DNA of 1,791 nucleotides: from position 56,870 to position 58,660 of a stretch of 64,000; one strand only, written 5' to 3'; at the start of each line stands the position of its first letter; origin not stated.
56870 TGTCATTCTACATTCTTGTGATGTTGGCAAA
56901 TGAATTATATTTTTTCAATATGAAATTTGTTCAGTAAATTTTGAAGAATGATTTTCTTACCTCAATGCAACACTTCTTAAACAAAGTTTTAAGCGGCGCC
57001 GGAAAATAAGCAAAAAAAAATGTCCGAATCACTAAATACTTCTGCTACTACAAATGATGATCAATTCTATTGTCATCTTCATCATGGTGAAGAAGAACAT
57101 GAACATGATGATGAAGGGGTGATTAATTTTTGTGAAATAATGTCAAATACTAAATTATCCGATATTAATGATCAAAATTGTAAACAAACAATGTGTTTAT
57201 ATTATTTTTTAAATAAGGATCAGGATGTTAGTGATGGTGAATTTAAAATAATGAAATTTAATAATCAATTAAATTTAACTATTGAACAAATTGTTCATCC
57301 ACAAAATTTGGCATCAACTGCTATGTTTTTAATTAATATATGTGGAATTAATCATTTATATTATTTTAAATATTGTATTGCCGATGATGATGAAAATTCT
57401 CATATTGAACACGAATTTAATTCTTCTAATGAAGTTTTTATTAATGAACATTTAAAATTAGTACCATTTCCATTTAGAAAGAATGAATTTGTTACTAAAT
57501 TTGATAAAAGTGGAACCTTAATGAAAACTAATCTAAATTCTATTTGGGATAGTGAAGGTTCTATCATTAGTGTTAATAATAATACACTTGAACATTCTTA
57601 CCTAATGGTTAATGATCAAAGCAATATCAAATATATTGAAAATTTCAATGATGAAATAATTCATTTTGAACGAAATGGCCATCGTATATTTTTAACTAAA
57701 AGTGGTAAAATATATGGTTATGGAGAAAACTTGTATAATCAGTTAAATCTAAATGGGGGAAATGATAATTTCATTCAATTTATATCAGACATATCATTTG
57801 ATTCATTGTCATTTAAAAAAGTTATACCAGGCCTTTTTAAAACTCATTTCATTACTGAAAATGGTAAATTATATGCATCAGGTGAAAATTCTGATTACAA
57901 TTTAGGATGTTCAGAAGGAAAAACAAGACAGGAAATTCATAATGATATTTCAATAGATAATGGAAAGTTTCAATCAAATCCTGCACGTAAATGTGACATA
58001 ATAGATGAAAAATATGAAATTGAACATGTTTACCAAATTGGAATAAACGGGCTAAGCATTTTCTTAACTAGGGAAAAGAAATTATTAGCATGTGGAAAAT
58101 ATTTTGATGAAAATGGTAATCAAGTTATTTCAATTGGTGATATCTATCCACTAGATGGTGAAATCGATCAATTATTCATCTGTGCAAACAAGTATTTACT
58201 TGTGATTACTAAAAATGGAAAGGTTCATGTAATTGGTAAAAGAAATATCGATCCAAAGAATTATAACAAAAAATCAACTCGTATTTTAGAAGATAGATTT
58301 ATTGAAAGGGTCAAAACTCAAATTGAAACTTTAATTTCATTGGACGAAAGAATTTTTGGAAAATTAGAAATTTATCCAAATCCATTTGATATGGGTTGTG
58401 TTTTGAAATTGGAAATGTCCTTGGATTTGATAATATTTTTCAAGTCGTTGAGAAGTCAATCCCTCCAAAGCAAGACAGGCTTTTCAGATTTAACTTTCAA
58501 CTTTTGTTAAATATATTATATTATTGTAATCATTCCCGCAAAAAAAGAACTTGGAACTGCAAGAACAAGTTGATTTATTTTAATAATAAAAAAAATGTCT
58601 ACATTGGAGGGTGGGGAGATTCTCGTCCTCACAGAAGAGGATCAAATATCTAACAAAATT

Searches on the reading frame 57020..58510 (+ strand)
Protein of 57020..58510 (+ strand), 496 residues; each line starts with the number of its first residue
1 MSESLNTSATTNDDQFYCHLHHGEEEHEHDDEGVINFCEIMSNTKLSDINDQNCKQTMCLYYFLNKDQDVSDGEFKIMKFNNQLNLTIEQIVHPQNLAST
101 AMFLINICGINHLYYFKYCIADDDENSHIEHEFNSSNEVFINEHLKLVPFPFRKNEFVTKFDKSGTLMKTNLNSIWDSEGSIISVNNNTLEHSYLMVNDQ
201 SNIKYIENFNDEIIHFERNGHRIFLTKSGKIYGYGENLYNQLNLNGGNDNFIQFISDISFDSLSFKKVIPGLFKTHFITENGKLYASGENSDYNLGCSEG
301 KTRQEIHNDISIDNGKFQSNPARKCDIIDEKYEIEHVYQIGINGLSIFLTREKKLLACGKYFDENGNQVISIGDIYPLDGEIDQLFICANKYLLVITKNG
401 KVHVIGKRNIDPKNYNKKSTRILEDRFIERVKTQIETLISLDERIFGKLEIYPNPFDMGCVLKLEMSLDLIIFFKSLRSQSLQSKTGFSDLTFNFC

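Call 88: search_protein_families(library=pfam, proteins=[window:57020-58510:+], max_evalue=0.01)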
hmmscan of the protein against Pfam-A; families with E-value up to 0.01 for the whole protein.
window:57020-58510:+ (496 aa): 2 families
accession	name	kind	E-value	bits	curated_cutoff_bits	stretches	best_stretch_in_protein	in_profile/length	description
PF25390.1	WD40_RLD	-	3.7e-11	43.4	150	1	221-359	206-323/363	RCC1-like domain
PF13540.12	RCC1_2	-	4.5e-09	36.3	22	0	223-241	12-30/30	Regulator of chromosome condensation (RCC1) repeat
